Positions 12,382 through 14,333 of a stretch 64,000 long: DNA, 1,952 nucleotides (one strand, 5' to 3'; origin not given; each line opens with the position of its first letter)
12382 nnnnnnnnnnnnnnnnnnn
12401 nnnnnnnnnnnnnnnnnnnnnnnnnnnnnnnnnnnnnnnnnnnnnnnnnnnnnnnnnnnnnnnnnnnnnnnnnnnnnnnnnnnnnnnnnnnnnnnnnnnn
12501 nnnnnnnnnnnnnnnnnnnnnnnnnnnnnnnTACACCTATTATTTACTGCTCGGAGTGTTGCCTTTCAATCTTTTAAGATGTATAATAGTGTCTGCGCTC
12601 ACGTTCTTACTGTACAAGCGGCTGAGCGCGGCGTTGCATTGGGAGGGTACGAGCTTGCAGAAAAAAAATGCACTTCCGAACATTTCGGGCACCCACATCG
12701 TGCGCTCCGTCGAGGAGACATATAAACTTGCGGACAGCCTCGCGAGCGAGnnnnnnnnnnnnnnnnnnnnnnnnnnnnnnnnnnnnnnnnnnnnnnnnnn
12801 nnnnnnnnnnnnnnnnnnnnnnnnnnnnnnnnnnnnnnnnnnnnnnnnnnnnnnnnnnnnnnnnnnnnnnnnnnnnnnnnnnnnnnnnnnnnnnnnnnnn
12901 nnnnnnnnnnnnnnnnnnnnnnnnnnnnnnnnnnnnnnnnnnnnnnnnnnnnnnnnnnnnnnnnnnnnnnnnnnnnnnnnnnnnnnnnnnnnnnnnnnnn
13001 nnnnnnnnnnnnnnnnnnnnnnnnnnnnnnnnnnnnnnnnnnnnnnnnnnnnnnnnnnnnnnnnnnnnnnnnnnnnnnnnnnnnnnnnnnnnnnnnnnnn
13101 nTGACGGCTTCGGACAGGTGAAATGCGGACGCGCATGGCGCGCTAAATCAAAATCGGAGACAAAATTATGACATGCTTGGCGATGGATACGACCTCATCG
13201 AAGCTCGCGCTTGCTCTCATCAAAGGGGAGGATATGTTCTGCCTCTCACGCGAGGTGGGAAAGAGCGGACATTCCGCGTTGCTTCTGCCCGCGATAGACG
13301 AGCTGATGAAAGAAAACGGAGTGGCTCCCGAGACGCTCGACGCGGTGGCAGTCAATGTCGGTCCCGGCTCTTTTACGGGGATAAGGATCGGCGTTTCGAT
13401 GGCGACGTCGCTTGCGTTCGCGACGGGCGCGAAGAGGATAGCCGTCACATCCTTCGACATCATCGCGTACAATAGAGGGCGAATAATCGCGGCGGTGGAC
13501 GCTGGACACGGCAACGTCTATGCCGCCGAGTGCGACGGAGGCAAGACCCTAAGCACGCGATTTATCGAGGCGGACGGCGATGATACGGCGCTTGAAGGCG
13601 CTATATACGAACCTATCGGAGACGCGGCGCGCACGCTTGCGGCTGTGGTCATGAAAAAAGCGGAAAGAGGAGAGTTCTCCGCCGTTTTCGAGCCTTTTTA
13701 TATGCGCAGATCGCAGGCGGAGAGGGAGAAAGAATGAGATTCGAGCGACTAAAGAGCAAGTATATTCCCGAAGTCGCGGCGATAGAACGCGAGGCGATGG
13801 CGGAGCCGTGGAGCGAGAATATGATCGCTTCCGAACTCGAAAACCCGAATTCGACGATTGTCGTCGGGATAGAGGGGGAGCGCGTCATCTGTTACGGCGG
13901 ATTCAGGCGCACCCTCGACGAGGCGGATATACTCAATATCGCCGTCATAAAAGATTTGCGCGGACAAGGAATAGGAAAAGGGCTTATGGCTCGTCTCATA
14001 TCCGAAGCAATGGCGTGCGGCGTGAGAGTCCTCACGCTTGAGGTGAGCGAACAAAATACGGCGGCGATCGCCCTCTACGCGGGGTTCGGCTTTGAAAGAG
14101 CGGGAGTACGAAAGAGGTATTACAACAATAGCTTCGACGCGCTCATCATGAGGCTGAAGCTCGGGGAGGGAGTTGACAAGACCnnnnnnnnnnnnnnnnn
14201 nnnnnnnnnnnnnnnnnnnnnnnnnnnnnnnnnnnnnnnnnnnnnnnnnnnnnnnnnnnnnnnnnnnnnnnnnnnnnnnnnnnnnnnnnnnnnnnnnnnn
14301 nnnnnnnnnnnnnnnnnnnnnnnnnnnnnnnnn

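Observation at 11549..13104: FMN riboswitch gating a single-ORF RibU::TsaE fusion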

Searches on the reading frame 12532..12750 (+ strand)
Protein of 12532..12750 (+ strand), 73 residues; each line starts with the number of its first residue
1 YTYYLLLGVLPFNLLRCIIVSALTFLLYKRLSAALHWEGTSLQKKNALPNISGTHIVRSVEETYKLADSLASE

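Call 33: find_related_loci(query=A2, collection=metagenome_contigs, flank=3000)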
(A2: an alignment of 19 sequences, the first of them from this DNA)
Query A2 (73 aa) in metagenome_contigs; peptide patterns used: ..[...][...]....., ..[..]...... (x = any residue, [..] = any of these).
550 stretches matched a pattern; 289 encode a relative of the query (tblastn E <= 1e-3); the best 80 are kept; 80 distinct loci.
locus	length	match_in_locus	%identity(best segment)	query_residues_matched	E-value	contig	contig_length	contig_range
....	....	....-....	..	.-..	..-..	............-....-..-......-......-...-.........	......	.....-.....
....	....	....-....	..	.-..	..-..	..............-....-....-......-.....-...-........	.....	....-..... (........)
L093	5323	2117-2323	65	1-72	9e-29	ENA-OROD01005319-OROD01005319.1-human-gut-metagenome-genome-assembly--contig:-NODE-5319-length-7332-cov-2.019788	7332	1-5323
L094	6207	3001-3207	65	1-72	9e-29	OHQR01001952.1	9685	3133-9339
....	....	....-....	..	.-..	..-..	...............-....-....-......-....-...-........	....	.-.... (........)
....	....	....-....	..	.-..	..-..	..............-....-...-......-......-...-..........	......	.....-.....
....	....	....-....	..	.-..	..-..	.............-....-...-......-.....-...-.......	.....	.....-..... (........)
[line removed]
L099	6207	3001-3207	65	1-72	1e-28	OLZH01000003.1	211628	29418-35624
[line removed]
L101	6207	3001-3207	65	1-72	9e-29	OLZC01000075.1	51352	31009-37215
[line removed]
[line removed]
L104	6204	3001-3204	65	1-72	9e-28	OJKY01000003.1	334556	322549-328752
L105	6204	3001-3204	65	1-72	9e-28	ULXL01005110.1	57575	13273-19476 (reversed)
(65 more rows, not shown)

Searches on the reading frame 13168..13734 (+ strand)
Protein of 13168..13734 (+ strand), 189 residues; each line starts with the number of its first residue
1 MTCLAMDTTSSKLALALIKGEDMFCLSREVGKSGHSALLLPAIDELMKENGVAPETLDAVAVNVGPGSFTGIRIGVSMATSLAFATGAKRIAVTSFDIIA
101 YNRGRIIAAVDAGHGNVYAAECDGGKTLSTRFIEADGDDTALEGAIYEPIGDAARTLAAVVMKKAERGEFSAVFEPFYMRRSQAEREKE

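Call 4: search_protein_families(library=pfam, proteins=[window:13168-13734:+], max_evalue=0.01)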
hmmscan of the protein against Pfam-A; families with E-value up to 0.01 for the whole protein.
window:13168-13734:+ (189 aa): 1 family
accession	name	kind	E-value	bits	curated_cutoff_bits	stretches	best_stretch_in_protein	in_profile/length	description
PF00814.31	TsaD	-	1.7e-23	84.1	24.8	1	33-122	27-126/264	tRNA N6-adenosine threonylcarbamoyltransferase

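Call 5: search_protein_families(library=ncbifam, proteins=[window:13168-13734:+], max_evalue=0.01)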
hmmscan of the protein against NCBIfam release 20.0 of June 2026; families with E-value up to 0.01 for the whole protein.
window:13168-13734:+ (189 aa): 4 families
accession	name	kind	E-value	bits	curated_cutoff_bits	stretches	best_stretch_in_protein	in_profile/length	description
TIGR03725.1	T6A_YeaZ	equivalog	7.5e-36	124.1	69.3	1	4-124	2-130/212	tRNA (adenosine(37)-N6)-threonylcarbamoyltransferase complex dimerization subunit type 1 TsaB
TIGR03723.1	T6A_TsaD_YgjD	equivalog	3.2e-08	33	296.1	1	32-94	46-108/314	tRNA (adenosine(37)-N6)-threonylcarbamoyltransferase complex transferase subunit TsaD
TIGR00329.1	gcp_kae1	subfamily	0.00018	20.9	207.8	1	30-86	43-99/305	tRNA (adenosine(37)-N6)-threonylcarbamoyltransferase complex transferase subunit TsaD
TIGR03722.2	arch_KAE1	equivalog_domain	0.00021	20.5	375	1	35-93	46-104/323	KEOPS complex N(6)-L-threonylcarbamoyladenine synthase Kae1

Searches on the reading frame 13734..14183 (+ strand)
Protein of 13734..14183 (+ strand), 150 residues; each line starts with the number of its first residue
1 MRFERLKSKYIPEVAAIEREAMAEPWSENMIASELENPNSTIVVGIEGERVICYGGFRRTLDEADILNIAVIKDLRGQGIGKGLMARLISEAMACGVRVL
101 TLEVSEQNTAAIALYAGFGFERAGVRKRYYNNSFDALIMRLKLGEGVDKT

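Call 4: search_protein_families(library=pfam, proteins=[window:13734-14183:+], max_evalue=0.01)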
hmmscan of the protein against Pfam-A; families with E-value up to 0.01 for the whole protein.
window:13734-14183:+ (150 aa): 8 families
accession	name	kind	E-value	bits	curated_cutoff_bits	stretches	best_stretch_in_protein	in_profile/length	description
PF00583.31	Acetyltransf_1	-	1.6e-17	64.3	20.7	1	13-120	3-116/116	Acetyltransferase (GNAT) family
PF13508.13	Acetyltransf_7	-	2.8e-12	47.3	27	1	39-121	2-83/84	Acetyltransferase (GNAT) domain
PF13673.13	Acetyltransf_10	-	2e-11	44.4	23.6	1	27-141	18-126/128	Acetyltransferase (GNAT) domain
PF08445.16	FR47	-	3e-05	24.3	22.1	1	60-123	18-80/86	FR47-like protein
PF13420.13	Acetyltransf_4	-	0.00025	21.5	24.3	1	26-131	36-145/155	Acetyltransferase (GNAT) domain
PF14542.12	Acetyltransf_CG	-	0.0022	18.5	30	1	57-100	17-61/80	GCN5-related N-acetyl-transferase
PF13527.13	Acetyltransf_9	-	0.0048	17.3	25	0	61-122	70-126/127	Acetyltransferase (GNAT) domain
PF13302.13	Acetyltransf_3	-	0.0061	17.7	25.4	1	18-121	32-138/138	Acetyltransferase (GNAT) domain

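Call 5: search_protein_families(library=ncbifam, proteins=[window:13734-14183:+], max_evalue=0.01)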
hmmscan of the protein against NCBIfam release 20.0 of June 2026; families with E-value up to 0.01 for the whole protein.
window:13734-14183:+ (150 aa): 24 families
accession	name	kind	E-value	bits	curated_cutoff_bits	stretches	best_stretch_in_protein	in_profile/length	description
TIGR01575.1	rimI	equivalog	3.3e-34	117.9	86.4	1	12-139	3-132/132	ribosomal protein S18-alanine N-acetyltransferase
NF007025.1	PRK09491.1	equivalog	1.4e-22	80.2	173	1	4-141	4-143/145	ribosomal protein S18-alanine N-acetyltransferase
NF040503.1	resist_ArsN1a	equivalog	7.7e-10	38.7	170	1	67-128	80-141/159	arsinothricin resistance N-acetyltransferase ArsN1 family A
NF002959.0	PRK03624.1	equivalog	1.6e-08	34.4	124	1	21-123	28-132/147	GNAT family acetyltransferase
NF000360.1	sat4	exception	2.1e-07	31.2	380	1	64-132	97-165/180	streptothricin N-acetyltransferase Sat4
NF040501.1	resist_ArsN2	equivalog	8.7e-07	28.6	125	1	28-122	12-103/133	arsenic resistance N-acetyltransferase ArsN2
NF007807.0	PRK10514.1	equivalog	3.3e-06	27.1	134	1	66-125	73-127/147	acetyltransferase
NF033083.0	AAC_3_I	equivalog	6.6e-06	26.4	200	1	56-120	70-134/145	AAC(3)-I family aminoglycoside N-acetyltransferase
TIGR03585.1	PseH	equivalog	8.4e-06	26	93.1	1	74-131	87-144/156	UDP-4-amino-4,6-dideoxy-N-acetyl-beta-L-altrosamine N-acetyltransferase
NF053587.1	SpmdActasePaiA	equivalog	1.2e-05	25.1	250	1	65-132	92-159/172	spermidine/spermine N(1)-acetyltransferase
NF000487.1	stat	exception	1.4e-05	24.8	420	1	52-131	96-172/189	streptothricin N-acetyltransferase STAT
TIGR03448.1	mycothiol_MshD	equivalog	3.2e-05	23.4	163.1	1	67-126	232-291/294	mycothiol synthase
TIGR03103.1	trio_acet_GNAT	equivalog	0.00011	20.9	569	1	65-123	157-215/547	N-acetylglutaminylglutamine synthetase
NF049894.1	CG3035_N_ac_Glu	equivalog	0.00012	21.4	280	1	69-129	238-297/300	N-acetylglutamate synthase, CG3035 family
NF007853.0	PRK10562.1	equivalog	0.00013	22.2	125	1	56-124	61-124/146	N-acetyltransferase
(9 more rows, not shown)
